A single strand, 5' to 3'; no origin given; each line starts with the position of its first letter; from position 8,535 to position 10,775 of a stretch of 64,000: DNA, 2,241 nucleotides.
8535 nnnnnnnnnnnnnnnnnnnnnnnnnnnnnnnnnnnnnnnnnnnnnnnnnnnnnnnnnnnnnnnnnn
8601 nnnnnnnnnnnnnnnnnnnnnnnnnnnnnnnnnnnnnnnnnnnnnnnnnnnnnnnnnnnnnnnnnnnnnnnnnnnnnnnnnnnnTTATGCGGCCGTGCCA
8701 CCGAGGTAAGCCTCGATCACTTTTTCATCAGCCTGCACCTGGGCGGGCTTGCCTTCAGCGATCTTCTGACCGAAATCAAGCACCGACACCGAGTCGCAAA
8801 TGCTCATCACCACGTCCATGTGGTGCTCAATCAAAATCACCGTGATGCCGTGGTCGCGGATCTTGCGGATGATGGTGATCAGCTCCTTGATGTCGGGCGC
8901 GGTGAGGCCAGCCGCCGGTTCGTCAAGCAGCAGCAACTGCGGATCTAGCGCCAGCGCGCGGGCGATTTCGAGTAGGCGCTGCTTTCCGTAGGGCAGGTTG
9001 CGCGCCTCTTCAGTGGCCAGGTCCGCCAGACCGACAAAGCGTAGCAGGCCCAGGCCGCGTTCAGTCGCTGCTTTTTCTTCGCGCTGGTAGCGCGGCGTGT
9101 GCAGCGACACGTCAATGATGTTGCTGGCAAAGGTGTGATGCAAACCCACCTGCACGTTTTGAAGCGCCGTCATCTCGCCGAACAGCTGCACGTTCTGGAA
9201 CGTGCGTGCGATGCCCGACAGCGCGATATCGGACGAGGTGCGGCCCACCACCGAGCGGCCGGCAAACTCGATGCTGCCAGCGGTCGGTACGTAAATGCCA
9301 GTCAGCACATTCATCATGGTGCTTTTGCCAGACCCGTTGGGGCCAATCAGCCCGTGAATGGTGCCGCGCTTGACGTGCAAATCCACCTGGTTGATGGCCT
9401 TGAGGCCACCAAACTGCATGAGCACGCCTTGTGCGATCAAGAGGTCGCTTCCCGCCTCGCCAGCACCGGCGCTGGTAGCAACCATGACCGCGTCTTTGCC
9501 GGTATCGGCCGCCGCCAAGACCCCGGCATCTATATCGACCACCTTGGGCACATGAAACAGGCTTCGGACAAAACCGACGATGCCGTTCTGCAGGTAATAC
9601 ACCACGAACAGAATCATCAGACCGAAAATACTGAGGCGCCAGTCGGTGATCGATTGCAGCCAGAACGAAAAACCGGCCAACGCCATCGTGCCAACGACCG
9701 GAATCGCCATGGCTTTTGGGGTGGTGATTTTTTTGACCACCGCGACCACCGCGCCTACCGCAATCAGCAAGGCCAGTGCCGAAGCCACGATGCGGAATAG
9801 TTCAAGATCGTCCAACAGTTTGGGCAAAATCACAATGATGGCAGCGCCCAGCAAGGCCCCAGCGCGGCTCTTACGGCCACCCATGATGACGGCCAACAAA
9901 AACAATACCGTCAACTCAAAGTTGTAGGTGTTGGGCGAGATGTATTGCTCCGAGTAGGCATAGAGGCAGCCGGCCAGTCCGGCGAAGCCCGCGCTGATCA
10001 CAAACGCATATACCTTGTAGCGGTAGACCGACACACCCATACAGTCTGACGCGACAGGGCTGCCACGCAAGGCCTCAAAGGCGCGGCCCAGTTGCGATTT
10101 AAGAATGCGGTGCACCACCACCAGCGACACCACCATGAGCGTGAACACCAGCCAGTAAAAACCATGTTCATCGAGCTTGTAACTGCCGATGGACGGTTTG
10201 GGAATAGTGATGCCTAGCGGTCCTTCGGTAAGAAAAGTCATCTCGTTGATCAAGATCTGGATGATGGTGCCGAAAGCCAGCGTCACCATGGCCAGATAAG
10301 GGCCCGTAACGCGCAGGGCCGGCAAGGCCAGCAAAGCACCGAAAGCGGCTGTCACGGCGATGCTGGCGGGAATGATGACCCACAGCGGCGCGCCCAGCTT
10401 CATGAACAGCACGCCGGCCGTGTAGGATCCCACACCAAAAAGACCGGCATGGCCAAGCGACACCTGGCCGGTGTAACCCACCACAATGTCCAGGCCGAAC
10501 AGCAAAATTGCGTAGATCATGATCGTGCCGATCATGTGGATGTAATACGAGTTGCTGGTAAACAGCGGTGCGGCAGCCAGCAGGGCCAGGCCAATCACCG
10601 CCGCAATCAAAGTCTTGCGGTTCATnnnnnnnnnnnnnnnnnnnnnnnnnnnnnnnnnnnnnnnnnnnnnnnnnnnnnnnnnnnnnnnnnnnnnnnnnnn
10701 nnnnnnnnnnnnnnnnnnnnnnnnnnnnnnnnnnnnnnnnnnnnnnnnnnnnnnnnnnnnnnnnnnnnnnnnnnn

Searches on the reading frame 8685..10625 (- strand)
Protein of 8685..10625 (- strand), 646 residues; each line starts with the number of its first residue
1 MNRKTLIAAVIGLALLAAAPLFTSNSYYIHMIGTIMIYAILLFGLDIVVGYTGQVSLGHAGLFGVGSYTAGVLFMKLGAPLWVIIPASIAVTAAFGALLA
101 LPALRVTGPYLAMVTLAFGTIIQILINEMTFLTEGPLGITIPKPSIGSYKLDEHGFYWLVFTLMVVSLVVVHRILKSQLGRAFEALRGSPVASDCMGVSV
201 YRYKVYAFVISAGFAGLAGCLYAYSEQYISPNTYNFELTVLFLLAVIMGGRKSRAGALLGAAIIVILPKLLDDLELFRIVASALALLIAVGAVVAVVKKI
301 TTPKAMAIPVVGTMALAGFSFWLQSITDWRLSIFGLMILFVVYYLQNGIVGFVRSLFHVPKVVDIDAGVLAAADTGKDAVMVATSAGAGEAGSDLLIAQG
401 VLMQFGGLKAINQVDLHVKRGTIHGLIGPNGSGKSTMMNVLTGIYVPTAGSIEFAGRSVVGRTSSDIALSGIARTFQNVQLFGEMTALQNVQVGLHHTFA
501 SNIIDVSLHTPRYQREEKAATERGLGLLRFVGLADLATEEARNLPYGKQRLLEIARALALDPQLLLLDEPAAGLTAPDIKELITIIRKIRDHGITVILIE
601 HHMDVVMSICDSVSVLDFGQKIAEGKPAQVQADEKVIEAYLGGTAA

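Call 47: search_protein_families(library=pfam, proteins=[window:8685-10625:-], max_evalue=0.00001)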
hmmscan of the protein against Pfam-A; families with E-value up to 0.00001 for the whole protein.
window:8685-10625:- (646 aa): 4 families
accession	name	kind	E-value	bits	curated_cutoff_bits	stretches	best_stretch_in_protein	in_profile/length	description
PF02653.21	BPD_transp_2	-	2.4e-41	142.1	26.8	1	30-287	4-267/269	Branched-chain amino acid transport system / permease component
PF00005.33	ABC_tran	-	5.3e-28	98.8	25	1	412-571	2-136/137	ABC transporter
PF12399.14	BCA_ABC_TP_C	-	1.3e-12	47.4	25.5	1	620-645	1-26/27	Branched-chain amino acid ATP-binding cassette transporter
PF13304.12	AAA_21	-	4.5e-06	27.4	27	0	423-442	1-20/304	AAA domain, putative AbiEii toxin, Type IV TA system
